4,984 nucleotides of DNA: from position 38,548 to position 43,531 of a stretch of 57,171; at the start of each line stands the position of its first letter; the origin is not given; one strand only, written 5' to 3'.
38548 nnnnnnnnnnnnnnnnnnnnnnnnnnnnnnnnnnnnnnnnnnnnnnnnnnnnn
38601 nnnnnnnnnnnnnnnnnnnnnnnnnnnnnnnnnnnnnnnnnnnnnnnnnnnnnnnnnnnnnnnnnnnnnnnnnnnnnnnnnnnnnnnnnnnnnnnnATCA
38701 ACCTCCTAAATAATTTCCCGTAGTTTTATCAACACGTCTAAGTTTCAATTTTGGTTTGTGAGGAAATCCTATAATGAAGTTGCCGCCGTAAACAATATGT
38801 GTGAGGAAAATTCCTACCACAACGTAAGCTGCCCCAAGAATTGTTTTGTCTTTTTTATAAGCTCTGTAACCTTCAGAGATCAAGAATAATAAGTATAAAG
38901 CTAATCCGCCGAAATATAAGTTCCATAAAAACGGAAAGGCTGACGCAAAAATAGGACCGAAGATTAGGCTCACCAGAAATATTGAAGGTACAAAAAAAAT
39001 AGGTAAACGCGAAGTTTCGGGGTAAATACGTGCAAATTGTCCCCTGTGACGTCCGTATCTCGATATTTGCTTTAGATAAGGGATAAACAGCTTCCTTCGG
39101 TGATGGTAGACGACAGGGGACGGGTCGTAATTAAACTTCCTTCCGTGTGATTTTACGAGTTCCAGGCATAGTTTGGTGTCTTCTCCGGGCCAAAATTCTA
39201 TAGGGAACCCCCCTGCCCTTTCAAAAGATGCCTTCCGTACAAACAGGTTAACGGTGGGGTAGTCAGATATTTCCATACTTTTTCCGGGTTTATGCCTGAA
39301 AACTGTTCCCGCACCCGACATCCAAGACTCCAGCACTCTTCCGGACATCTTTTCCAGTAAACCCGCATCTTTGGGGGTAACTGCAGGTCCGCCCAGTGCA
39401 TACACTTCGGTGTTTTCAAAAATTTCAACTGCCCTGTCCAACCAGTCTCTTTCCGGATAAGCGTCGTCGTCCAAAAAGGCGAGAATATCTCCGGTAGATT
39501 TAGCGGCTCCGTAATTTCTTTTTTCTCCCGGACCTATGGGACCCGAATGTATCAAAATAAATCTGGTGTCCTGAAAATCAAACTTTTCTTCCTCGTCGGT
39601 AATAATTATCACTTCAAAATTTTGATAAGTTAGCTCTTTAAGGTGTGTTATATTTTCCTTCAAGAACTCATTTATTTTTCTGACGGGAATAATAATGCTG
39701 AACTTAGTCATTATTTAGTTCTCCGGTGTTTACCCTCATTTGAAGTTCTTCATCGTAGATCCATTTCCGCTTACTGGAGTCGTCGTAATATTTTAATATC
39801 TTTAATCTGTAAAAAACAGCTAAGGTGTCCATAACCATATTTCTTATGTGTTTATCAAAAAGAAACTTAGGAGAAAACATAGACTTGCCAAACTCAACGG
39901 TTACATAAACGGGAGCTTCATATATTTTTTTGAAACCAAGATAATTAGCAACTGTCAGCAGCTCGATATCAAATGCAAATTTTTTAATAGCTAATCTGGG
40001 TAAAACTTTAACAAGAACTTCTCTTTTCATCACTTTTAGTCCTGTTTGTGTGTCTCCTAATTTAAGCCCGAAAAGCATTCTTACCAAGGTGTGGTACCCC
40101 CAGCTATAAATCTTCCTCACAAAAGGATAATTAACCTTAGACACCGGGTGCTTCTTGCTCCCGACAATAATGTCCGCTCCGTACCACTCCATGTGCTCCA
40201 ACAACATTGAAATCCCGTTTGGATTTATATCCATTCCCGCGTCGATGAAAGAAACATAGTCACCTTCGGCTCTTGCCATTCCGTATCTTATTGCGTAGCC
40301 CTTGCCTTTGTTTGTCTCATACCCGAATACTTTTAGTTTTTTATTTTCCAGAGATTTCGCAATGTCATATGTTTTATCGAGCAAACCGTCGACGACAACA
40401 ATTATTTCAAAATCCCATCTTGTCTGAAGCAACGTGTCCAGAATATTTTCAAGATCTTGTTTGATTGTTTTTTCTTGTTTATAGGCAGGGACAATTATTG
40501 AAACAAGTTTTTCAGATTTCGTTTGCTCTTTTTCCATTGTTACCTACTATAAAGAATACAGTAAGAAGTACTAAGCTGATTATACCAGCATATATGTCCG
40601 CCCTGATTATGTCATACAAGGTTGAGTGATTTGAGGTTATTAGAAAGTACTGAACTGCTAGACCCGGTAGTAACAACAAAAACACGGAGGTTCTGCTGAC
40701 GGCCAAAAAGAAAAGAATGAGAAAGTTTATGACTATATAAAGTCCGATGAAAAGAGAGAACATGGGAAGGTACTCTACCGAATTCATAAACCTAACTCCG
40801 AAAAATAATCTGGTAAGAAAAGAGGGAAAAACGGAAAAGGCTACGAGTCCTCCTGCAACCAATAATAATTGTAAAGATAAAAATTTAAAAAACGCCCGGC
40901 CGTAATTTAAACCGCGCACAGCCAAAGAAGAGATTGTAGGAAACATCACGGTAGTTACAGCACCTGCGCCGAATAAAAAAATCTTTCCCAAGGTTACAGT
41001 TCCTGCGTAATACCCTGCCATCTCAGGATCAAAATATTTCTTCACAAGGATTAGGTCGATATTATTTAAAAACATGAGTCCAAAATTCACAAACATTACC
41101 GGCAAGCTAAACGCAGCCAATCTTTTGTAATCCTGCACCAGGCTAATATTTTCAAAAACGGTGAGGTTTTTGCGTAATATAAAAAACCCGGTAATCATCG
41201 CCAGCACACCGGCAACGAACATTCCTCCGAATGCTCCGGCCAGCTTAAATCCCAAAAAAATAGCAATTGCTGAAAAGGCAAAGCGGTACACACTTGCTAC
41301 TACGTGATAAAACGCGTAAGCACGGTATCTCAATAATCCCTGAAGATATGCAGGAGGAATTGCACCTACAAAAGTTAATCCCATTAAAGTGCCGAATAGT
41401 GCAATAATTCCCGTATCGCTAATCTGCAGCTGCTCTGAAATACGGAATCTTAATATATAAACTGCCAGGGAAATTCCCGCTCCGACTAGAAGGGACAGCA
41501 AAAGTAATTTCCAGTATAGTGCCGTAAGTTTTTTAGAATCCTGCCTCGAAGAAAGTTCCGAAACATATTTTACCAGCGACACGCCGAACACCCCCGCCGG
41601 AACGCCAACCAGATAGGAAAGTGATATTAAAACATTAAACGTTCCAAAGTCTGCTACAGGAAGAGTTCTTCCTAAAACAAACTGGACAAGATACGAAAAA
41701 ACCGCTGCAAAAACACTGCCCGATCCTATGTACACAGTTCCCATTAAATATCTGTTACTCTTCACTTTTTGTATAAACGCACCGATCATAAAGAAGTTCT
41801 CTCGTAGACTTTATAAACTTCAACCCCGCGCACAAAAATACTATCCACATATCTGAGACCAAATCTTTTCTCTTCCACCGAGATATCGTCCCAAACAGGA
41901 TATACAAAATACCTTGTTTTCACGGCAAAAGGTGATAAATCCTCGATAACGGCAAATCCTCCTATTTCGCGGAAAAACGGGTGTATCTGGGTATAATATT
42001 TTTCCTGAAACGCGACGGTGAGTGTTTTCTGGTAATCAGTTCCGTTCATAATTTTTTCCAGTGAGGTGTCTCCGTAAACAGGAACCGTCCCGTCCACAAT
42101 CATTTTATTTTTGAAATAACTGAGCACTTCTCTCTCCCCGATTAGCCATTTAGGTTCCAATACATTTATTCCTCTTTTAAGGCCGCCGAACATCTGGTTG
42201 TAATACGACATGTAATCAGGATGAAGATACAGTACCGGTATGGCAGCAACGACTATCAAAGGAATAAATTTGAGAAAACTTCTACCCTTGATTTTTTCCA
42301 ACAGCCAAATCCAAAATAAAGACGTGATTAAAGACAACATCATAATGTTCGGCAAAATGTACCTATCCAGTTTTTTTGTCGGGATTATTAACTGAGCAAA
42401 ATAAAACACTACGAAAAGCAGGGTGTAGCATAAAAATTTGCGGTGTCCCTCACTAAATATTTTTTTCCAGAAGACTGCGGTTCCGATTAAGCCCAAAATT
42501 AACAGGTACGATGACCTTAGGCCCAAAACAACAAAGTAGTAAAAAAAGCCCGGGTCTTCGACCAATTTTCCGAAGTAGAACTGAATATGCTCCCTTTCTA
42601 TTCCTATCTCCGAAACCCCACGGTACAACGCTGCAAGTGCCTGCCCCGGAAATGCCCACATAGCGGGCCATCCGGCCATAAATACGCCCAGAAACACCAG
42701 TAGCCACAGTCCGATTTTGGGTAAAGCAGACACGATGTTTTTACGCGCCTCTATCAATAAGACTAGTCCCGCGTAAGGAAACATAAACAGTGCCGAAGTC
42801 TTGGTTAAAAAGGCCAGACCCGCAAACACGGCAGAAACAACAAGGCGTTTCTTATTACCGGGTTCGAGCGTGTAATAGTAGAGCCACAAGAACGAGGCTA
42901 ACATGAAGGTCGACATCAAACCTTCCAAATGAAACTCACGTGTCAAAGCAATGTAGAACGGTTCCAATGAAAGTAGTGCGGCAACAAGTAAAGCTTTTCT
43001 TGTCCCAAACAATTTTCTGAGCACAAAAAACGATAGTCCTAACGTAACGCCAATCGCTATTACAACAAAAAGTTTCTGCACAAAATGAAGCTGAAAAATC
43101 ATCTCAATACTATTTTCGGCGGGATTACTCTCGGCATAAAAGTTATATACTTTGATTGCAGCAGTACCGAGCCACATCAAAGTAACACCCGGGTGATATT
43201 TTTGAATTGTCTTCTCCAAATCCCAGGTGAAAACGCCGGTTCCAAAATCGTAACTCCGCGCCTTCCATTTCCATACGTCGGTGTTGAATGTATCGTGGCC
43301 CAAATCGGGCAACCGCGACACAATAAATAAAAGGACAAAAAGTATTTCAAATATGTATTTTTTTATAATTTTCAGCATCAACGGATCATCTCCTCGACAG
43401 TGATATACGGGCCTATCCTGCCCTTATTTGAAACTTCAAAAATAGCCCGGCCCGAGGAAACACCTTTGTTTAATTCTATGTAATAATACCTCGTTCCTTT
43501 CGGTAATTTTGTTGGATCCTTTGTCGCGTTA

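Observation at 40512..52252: Array of five GT-C-type transferases interleaved with two flippases and two polyprenyl-phosphate GT2 enzymes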

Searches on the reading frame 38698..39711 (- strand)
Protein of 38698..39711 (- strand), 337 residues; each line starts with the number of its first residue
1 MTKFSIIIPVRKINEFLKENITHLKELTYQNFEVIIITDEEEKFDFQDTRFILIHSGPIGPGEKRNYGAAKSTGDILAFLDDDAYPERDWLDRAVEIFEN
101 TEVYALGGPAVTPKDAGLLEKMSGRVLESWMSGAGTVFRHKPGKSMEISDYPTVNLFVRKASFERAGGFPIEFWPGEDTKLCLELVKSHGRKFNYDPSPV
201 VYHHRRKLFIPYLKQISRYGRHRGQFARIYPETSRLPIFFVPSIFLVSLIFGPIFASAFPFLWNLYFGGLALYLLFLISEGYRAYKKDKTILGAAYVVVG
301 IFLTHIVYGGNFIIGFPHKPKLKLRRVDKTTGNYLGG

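Call 3: search_protein_families(library=pfam, proteins=[window:38698-39711:-], max_evalue=0.01)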
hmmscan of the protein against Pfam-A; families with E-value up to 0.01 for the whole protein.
window:38698-39711:- (337 aa): 4 families
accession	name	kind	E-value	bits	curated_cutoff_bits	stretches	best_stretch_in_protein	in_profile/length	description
PF00535.33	Glycos_transf_2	-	5.7e-17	62.6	23.3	1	5-125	1-131/168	Glycosyl transferase family 2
PF13632.12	Glyco_trans_2_3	-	1.6e-09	38.3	27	1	78-275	3-177/198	Glycosyl transferase family group 2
PF13641.12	Glyco_tranf_2_3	-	4.9e-08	33.7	27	1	4-218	3-226/230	Glycosyltransferase like family 2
PF10111.15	Glyco_tranf_2_2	-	3.5e-06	27.1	27.3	1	5-99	1-107/276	Glycosyltransferase like family 2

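Call 4: search_protein_families(library=ncbifam, proteins=[window:38698-39711:-], max_evalue=0.01)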
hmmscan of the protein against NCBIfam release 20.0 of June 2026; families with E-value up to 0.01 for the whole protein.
window:38698-39711:- (337 aa): 11 families
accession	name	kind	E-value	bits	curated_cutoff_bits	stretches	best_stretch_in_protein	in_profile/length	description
TIGR03965.1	mycofact_glyco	equivalog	1.2e-28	100.2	280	1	4-235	76-312/467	mycofactocin biosynthesis glycosyltransferase MftF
NF041875.1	EPS_EpsD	equivalog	7.7e-18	65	370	1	5-233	2-237/325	exopolysaccharide biosynthesis glycosyltransferase EpsD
NF041394.1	GtaseAglG_Halo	equivalog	1.3e-14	54.2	440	1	15-204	16-216/304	glucosyl-dolichyl phosphate glucuronosyltransferase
TIGR04283.1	glyco_like_mftF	equivalog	3.1e-13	49.8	182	1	5-206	2-188/221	TIGR04283 family arsenosugar biosynthesis glycosyltransferase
NF038299.1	EPS_HpsN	equivalog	9.4e-09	34.7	425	1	3-110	2-119/317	hormogonium polysaccharide biosynthesis glycosyltransferase HpsN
NF047683.1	TeichurnBiosyTuaG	equivalog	3.9e-06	26.7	400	1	4-102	8-115/252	teichuronic acid biosynthesis protein TuaG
NF007482.0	PRK10073.1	equivalog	2.5e-05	23.4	423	1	2-85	6-97/334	glycosyltransferase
NF050050.1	ProtGlycPglI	equivalog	5.8e-05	22.6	500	1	1-128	1-137/306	GalNAc(5)-diNAcBac-PP-undecaprenol beta-1,3-glucosyltransferase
NF038302.1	EPS_HpsE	equivalog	0.00012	21.2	300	1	65-101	78-114/307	hormogonium polysaccharide biosynthesis glycosyltransferase HpsE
TIGR03937.1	PgaC_IcaA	equivalog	0.00018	20.6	422.3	1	3-106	46-159/407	poly-beta-1,6-N-acetyl-D-glucosamine synthase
NF053739.1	GlytfEpsEBac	equivalog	0.0076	15.3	450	0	3-40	2-39/265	glycosyltransferase EpsE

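Call 63: search_solved_structures(query=window:38698-39711:-, max_evalue=0.001)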
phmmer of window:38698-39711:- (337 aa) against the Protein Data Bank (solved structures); distinct sequences matched with E-value up to 0.001: 2.
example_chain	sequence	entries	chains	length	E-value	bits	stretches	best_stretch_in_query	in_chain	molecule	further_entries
5hea_A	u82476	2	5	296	2.3e-08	36.8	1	4-94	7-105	Putative glycosyltransferase (GalT1)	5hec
3bcv_A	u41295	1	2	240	0.00059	22.3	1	2-90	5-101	Putative glycosyltransferase protein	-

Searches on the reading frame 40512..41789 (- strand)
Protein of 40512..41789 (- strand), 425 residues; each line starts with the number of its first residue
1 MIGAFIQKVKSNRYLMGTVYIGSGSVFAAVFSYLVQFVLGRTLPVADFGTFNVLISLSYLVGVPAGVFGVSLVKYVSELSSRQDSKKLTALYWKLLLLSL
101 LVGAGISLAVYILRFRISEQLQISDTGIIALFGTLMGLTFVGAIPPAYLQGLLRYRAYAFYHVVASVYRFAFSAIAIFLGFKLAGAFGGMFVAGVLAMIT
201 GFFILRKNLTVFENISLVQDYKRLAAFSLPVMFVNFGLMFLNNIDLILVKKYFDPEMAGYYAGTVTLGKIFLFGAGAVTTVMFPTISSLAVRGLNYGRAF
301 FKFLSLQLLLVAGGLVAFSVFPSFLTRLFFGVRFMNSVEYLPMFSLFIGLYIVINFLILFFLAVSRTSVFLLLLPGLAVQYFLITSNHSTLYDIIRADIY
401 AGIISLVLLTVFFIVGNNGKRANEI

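Call 3: search_protein_families(library=pfam, proteins=[window:40512-41789:-], max_evalue=0.01)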
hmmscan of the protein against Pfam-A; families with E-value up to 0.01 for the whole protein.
window:40512-41789:- (425 aa): 2 families
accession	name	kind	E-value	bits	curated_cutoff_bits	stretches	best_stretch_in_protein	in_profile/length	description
PF01943.22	Polysacc_synt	-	1.7e-18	67.5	28.2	1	17-289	4-273/274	Polysaccharide biosynthesis protein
PF13440.11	Polysacc_synt_3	-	6.5e-10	39.2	23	1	38-338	1-292/293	Polysaccharide biosynthesis protein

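Call 4: search_protein_families(library=ncbifam, proteins=[window:40512-41789:-], max_evalue=0.01)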
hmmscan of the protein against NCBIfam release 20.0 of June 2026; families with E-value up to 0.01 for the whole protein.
window:40512-41789:- (425 aa): 0 families

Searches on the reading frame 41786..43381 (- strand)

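Call 3: search_protein_families(library=pfam, proteins=[window:41786-43381:-], max_evalue=0.01)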
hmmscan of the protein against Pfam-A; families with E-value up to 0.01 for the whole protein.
window:41786-43381:- (531 aa): 2 families
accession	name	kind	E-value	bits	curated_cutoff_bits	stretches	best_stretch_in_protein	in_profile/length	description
PF13231.12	PMT_2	-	8e-13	49.3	26.1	1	103-234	25-154/160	Dolichyl-phosphate-mannose-protein mannosyltransferase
PF02366.24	PMT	-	0.00046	20.2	22.7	1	103-237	86-227/245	Dolichyl-phosphate-mannose-protein mannosyltransferase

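Call 4: search_protein_families(library=ncbifam, proteins=[window:41786-43381:-], max_evalue=0.01)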
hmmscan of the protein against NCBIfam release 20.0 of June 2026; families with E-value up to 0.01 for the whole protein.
window:41786-43381:- (531 aa): 0 families
